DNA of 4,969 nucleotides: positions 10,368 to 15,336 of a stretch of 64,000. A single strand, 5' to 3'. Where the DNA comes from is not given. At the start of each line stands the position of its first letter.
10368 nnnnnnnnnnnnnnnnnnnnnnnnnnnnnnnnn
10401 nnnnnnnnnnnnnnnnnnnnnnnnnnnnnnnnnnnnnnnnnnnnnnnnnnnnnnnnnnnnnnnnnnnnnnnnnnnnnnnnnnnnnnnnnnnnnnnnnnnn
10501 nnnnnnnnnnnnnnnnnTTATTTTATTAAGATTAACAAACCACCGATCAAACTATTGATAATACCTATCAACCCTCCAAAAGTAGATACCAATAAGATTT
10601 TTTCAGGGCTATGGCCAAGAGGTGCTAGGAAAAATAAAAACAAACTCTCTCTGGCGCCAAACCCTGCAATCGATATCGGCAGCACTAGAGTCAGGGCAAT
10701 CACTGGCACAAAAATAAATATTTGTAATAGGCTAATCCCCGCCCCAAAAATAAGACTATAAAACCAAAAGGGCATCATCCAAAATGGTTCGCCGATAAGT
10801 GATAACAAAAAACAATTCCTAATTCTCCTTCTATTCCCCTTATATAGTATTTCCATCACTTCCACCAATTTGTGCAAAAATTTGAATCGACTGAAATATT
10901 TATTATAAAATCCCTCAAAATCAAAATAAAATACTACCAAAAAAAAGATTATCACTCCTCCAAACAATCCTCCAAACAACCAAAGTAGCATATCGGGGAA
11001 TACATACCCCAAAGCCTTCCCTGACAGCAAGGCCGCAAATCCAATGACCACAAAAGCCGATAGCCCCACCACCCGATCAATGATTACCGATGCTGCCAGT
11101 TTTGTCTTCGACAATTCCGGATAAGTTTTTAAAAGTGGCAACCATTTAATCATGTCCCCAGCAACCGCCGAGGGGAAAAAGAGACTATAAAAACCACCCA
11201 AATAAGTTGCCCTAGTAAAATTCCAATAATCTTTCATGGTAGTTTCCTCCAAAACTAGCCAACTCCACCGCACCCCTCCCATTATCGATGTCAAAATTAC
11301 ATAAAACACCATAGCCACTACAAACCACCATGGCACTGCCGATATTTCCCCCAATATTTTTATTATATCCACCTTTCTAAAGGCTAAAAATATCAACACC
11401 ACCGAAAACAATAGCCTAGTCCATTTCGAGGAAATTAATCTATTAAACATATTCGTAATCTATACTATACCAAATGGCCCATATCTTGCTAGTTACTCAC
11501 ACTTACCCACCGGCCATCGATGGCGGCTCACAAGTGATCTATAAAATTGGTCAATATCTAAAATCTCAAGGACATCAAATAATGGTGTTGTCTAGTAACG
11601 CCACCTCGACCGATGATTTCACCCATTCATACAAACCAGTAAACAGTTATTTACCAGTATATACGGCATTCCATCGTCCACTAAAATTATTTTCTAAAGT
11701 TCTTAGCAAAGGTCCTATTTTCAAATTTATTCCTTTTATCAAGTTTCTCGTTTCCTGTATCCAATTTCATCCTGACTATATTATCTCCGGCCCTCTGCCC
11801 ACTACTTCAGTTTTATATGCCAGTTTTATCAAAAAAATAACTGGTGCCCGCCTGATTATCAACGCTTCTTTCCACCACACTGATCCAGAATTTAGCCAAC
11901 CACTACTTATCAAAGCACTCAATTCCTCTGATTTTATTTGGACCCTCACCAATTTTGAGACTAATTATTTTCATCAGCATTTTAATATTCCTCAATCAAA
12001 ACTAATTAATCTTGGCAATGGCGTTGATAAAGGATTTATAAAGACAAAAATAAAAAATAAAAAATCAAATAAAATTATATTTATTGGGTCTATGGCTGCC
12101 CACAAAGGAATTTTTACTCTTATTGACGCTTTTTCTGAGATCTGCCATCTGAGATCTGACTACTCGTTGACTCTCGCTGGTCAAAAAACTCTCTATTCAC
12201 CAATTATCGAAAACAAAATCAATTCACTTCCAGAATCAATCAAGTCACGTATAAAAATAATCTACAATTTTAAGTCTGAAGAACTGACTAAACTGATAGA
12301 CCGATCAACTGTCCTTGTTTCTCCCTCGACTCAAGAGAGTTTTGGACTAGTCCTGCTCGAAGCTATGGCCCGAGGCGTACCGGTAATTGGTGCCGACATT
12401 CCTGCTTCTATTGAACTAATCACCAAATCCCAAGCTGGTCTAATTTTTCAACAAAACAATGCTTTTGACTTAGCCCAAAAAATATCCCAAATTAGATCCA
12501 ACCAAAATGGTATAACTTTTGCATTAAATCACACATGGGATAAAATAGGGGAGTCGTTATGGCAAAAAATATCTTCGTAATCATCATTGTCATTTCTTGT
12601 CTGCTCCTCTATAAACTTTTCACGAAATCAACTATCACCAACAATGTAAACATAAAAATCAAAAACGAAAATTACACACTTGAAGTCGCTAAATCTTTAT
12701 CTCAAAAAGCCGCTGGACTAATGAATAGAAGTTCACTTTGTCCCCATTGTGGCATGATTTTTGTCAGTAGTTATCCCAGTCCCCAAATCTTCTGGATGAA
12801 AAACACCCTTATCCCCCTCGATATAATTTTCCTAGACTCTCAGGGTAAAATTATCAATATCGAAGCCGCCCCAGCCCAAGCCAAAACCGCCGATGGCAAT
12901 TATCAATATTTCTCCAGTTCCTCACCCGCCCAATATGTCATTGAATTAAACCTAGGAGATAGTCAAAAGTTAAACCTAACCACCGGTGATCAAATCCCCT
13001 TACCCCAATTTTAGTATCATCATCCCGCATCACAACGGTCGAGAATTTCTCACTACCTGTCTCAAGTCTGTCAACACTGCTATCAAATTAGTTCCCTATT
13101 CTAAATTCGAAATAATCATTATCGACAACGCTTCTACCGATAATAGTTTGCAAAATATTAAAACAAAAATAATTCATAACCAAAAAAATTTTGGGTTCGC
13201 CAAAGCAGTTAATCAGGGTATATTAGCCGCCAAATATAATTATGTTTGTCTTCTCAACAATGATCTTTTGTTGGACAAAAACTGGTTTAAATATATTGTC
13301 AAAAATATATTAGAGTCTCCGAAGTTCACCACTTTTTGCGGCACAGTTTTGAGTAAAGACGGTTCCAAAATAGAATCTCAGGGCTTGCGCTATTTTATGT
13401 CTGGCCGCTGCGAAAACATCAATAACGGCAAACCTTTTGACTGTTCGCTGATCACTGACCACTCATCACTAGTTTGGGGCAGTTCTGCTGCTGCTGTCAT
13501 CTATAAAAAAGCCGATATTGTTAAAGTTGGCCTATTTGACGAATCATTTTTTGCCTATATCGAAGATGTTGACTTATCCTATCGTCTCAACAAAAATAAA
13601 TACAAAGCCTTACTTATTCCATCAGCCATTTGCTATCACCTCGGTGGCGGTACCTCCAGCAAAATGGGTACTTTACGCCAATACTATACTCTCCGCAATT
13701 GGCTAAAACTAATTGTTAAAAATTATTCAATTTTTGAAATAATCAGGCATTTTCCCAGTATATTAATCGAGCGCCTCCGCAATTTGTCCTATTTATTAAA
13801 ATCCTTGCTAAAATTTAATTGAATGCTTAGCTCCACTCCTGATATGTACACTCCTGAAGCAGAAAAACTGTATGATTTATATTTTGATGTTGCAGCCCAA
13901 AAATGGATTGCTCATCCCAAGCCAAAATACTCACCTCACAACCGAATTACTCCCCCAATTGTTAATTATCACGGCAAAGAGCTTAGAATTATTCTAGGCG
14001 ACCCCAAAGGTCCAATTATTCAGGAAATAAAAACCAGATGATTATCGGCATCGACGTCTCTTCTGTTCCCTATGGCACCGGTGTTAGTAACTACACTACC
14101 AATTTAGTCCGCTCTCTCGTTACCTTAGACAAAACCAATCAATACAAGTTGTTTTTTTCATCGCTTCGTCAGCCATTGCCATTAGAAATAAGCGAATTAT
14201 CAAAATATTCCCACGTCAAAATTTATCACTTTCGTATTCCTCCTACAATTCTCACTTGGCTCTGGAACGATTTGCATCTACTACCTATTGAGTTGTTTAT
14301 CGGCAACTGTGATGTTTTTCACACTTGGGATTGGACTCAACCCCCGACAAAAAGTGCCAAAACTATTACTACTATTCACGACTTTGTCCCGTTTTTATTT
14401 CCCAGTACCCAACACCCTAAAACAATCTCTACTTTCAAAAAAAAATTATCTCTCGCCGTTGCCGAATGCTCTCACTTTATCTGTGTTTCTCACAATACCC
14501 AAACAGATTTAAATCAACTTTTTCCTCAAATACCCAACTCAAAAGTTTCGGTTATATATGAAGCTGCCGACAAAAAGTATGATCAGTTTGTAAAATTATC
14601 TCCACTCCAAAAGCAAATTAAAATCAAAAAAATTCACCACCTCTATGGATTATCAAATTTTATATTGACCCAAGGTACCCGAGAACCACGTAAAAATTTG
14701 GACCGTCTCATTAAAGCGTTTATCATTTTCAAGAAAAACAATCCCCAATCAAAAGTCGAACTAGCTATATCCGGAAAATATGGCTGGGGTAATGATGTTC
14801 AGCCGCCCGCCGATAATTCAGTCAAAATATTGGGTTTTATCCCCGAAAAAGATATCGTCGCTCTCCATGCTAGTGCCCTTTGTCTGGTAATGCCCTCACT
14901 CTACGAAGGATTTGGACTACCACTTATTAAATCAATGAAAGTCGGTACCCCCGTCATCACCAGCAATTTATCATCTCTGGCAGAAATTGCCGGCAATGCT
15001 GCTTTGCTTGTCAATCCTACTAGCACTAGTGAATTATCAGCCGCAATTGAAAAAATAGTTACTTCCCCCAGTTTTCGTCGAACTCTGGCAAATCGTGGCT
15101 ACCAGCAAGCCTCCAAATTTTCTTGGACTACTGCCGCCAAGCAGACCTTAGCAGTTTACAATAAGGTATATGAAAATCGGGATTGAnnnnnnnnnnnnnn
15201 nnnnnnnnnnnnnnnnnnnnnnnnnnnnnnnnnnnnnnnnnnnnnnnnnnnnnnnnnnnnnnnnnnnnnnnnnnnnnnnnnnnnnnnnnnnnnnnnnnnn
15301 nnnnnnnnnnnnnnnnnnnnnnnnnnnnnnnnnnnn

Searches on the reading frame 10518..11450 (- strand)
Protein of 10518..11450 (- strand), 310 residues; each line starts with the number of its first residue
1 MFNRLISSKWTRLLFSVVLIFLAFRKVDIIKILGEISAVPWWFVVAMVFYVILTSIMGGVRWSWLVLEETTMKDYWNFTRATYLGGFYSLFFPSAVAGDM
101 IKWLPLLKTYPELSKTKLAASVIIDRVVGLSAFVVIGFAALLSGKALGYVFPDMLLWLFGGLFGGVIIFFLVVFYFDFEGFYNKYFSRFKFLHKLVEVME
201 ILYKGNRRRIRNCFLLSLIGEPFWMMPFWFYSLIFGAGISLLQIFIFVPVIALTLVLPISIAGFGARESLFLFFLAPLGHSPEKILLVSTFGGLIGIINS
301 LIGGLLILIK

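Call 58: search_protein_families(library=pfam, proteins=[window:10518-11450:-], max_evalue=0.001)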
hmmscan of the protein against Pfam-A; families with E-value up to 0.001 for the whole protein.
window:10518-11450:- (310 aa): 1 family
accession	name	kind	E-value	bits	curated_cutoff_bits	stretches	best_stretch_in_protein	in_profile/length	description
PF03706.18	LPG_synthase_TM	-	2.4e-31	109.8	33.4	1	11-301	3-300/302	Lysylphosphatidylglycerol synthase TM region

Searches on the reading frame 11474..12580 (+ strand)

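Call 59: search_protein_families(library=pfam, proteins=[window:11474-12580:+], max_evalue=0.001)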
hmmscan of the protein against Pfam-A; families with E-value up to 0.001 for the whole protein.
window:11474-12580:+ (368 aa): 4 families
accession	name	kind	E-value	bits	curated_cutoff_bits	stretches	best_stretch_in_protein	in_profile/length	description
PF00534.26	Glycos_transf_1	-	7.6e-28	97.6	26.4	1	192-344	9-159/172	Glycosyl transferases group 1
PF13692.12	Glyco_trans_1_4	-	8.1e-24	84.9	27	1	199-341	2-140/142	Glycosyl transferases group 1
PF20706.3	GT4-conflict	-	1.5e-11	44.4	26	1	164-305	163-309/385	Family 4 Glycosyltransferase in conflict systems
PF13439.12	Glyco_transf_4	-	2.9e-07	31.1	28.5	1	16-185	2-167/170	Glycosyltransferase Family 4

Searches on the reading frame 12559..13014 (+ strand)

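Call 59: search_protein_families(library=pfam, proteins=[window:12559-13014:+], max_evalue=0.001)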
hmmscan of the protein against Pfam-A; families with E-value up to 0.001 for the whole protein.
window:12559-13014:+ (151 aa): 1 family
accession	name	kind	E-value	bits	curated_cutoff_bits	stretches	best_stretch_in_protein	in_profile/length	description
PF02643.20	DUF192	-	6.1e-27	94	27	1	40-146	2-94/96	Uncharacterized ACR, COG1430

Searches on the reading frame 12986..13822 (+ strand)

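Call 59: search_protein_families(library=pfam, proteins=[window:12986-13822:+], max_evalue=0.001)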
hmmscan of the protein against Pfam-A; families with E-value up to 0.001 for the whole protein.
window:12986-13822:+ (278 aa): 4 families
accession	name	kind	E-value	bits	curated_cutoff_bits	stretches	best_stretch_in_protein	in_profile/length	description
PF00535.33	Glycos_transf_2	-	4e-24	85.9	23.3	1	10-135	1-130/168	Glycosyl transferase family 2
PF10111.15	Glyco_tranf_2_2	-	8.2e-11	42.3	27.3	1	38-247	27-239/276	Glycosyltransferase like family 2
PF13641.12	Glyco_tranf_2_3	-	4.3e-06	27.4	27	1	7-222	1-215/230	Glycosyltransferase like family 2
PF13632.12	Glyco_trans_2_3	-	0.00035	20.9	27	1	86-237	1-142/198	Glycosyl transferase family group 2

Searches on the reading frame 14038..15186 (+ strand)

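Call 59: search_protein_families(library=pfam, proteins=[window:14038-15186:+], max_evalue=0.001)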
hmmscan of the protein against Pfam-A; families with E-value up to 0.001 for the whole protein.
window:14038-15186:+ (382 aa): 5 families
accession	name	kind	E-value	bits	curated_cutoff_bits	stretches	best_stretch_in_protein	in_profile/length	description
PF00534.26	Glycos_transf_1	-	1.1e-26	93.9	26.4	1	195-356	4-171/172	Glycosyl transferases group 1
PF13692.12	Glyco_trans_1_4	-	2.3e-20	73.7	27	1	209-342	4-141/142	Glycosyl transferases group 1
PF13439.12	Glyco_transf_4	-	2.5e-11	44.3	28.5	1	15-178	3-167/170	Glycosyltransferase Family 4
PF20706.3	GT4-conflict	-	8.2e-06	25.5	26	1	262-368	263-383/385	Family 4 Glycosyltransferase in conflict systems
PF13524.12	Glyco_trans_1_2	-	0.00053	20.4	25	1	239-369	14-141/144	Glycosyl transferase-like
